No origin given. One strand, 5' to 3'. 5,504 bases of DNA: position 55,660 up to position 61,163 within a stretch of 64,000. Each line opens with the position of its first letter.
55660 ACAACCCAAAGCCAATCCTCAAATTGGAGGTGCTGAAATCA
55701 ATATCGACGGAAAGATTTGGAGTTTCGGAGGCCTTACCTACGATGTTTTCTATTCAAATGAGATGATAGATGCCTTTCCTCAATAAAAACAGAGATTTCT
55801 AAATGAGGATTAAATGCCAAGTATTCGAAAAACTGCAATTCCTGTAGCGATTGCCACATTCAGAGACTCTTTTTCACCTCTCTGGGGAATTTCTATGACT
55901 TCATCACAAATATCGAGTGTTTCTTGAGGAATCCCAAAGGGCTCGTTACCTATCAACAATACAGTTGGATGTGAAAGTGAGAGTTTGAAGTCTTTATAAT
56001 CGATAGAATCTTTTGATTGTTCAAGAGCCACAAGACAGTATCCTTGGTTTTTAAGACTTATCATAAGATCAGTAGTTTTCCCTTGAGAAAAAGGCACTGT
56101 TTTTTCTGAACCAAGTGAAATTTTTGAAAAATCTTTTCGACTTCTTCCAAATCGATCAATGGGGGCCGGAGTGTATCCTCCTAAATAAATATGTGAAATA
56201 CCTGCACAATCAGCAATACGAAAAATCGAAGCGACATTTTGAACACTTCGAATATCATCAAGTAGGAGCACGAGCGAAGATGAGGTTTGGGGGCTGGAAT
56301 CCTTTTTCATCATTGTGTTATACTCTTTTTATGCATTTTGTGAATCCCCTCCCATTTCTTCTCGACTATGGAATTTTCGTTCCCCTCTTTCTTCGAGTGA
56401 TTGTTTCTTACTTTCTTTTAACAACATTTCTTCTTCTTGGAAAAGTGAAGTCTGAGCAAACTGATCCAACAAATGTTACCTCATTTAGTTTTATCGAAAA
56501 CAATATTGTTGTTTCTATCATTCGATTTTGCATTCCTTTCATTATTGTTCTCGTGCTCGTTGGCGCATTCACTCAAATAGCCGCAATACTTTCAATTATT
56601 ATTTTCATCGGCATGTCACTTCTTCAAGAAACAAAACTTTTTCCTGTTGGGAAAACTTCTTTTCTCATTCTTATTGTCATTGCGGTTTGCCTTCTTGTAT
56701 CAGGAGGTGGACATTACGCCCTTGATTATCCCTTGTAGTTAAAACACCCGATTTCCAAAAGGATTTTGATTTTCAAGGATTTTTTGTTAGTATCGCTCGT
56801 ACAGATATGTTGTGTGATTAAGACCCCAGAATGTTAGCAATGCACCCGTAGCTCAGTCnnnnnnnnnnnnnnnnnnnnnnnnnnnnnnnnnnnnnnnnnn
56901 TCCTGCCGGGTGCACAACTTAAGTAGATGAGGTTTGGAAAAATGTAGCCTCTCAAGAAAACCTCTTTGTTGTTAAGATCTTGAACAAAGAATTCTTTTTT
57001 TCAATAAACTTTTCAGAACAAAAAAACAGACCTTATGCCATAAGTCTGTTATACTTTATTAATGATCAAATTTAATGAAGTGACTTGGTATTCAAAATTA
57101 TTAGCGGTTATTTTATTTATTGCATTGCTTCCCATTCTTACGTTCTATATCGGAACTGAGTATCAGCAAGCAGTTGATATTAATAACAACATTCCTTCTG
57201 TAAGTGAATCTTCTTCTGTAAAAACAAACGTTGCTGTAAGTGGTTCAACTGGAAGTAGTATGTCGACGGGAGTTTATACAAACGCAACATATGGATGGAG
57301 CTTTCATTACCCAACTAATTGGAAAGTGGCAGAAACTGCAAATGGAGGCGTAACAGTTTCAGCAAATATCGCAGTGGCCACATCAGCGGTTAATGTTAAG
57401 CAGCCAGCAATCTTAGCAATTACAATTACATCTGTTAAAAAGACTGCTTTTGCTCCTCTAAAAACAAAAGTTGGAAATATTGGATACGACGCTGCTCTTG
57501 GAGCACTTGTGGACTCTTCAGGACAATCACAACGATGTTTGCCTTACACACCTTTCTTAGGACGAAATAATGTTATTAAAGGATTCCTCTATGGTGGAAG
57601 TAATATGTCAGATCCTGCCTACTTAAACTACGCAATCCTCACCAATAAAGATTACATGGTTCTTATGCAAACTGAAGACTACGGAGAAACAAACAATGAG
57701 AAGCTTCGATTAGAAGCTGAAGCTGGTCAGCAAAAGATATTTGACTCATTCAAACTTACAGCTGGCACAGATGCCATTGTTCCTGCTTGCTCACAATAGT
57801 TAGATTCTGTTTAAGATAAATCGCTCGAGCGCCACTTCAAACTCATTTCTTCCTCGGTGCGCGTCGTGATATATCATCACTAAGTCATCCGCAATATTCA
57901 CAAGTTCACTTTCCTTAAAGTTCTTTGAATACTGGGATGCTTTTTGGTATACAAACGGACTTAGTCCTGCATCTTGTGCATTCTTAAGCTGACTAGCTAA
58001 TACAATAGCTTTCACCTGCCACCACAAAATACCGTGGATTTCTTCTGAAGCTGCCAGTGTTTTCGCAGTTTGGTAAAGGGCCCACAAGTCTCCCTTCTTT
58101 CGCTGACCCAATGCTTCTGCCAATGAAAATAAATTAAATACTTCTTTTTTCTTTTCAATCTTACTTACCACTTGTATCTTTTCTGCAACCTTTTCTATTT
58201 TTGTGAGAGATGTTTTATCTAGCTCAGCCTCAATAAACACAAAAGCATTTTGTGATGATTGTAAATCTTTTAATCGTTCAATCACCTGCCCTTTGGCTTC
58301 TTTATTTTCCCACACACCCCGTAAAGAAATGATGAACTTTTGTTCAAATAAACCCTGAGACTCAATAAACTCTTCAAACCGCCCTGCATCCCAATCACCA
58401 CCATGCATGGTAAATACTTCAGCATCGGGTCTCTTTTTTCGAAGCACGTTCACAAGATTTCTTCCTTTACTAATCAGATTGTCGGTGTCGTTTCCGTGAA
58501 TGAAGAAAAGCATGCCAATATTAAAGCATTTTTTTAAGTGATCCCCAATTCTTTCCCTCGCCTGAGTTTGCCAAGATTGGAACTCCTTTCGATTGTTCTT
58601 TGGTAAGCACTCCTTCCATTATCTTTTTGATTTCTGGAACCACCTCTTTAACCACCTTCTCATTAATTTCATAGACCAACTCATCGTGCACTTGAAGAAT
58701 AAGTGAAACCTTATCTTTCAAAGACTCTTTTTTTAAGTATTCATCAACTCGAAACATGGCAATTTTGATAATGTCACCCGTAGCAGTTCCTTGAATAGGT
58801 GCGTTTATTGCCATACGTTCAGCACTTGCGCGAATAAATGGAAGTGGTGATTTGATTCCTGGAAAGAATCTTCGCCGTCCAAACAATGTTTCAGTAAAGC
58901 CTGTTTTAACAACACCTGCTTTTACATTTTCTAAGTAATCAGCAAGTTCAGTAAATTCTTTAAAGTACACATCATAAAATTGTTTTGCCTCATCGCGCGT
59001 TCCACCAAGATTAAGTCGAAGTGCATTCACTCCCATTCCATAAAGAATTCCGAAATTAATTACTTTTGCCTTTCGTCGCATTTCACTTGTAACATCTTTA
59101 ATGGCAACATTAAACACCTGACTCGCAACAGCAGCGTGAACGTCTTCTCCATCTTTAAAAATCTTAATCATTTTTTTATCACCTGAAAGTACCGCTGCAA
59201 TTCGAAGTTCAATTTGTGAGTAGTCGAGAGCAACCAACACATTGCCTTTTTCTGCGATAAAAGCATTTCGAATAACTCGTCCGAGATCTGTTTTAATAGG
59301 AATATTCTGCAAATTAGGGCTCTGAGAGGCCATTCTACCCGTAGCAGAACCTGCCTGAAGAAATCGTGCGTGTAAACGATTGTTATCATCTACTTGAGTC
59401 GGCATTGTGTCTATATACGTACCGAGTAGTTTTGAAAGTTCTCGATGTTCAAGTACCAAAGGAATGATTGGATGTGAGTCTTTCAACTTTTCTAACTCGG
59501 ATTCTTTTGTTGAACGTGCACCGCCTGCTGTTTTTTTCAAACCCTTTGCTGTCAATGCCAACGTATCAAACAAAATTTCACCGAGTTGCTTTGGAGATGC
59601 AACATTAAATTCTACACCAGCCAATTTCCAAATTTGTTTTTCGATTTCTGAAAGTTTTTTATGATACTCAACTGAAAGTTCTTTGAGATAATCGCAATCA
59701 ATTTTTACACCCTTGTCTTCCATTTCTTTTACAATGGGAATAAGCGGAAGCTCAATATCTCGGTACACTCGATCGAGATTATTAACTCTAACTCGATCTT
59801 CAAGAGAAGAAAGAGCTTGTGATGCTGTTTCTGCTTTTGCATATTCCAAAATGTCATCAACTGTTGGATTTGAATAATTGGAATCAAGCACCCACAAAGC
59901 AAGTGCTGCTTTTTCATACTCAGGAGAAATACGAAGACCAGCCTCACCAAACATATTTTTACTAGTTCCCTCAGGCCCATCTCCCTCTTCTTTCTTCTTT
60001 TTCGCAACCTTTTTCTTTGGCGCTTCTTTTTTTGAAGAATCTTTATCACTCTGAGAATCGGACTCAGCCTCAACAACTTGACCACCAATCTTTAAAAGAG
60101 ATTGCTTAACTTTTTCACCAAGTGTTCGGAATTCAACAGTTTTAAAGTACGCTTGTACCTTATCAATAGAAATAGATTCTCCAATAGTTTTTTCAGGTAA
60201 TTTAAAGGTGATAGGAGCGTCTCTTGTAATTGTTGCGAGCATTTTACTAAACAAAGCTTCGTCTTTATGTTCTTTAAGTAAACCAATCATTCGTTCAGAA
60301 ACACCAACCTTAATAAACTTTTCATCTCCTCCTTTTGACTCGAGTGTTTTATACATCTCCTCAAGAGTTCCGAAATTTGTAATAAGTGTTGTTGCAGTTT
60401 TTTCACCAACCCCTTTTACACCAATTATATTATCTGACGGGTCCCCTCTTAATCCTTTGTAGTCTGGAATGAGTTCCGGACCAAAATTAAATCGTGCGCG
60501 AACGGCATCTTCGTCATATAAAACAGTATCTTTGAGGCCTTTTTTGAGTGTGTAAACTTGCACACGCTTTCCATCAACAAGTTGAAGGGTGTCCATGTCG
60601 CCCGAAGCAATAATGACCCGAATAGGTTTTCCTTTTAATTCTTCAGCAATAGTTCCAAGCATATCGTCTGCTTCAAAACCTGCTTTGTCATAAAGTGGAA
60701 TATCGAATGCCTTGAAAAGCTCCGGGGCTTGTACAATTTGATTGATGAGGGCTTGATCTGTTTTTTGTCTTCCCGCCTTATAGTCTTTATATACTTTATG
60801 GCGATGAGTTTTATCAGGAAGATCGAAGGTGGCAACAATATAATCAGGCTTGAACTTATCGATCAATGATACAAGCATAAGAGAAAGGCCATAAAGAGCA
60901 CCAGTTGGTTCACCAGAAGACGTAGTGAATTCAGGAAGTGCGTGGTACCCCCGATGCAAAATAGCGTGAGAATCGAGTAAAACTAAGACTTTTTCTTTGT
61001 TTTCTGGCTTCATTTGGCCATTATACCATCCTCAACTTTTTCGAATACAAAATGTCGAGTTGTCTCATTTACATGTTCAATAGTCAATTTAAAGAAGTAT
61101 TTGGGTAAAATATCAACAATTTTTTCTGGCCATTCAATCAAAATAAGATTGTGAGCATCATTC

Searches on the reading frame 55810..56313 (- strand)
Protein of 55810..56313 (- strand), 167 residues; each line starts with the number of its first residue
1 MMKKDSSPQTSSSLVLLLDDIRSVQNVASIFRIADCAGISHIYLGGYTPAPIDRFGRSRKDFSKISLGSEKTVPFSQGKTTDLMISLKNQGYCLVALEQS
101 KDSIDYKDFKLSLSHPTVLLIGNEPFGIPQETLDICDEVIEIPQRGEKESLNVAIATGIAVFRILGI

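Call 8: search_protein_families(library=pfam, proteins=[window:55810-56313:-], max_evalue=0.01)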
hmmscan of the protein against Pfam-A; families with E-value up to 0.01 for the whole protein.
window:55810-56313:- (167 aa): 1 family
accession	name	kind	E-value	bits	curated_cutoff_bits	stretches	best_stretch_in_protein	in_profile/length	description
PF00588.24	SpoU_methylase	-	2.3e-28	99.5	29.7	1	14-161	2-141/142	SpoU rRNA Methylase family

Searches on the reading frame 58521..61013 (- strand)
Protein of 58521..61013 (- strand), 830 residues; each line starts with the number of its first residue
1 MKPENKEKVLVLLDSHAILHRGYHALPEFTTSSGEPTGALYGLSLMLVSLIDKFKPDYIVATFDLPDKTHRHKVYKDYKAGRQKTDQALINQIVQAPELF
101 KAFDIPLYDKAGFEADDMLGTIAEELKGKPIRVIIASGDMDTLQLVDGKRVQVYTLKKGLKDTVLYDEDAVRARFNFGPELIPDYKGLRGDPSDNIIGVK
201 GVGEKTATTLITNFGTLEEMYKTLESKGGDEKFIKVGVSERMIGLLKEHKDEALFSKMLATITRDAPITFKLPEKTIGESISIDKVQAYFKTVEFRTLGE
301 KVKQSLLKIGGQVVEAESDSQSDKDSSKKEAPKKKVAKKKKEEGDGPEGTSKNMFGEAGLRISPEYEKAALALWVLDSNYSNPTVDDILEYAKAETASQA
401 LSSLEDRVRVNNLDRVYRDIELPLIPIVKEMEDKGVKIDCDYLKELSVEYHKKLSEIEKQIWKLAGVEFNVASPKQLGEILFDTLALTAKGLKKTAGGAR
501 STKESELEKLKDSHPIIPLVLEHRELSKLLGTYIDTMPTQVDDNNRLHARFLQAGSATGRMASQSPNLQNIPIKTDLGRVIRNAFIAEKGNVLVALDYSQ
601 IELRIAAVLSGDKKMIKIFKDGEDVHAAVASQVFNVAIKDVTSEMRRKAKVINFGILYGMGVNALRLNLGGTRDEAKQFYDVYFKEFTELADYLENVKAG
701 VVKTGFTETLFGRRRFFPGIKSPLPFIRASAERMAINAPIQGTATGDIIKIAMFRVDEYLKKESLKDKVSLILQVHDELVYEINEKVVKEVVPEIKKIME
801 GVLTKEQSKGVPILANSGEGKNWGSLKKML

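Call 49: search_protein_families(library=pfam, proteins=[window:58521-61013:-], max_evalue=0.001)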
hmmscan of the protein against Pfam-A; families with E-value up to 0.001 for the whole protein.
window:58521-61013:- (830 aa): 3 families
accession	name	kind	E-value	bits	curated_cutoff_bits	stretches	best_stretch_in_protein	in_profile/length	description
PF00476.26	DNA_pol_A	-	5.6e-134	447.3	34.3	1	441-824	2-380/381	DNA polymerase family A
PF02739.22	5_3_exonuc_N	-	1.8e-45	155.1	34.3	1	10-175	2-163/164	5'-3' exonuclease, N-terminal resolvase-like domain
PF01367.25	5_3_exonuc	-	1.1e-24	87.2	40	1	179-274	3-88/97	5'-3' exonuclease, C-terminal SAM fold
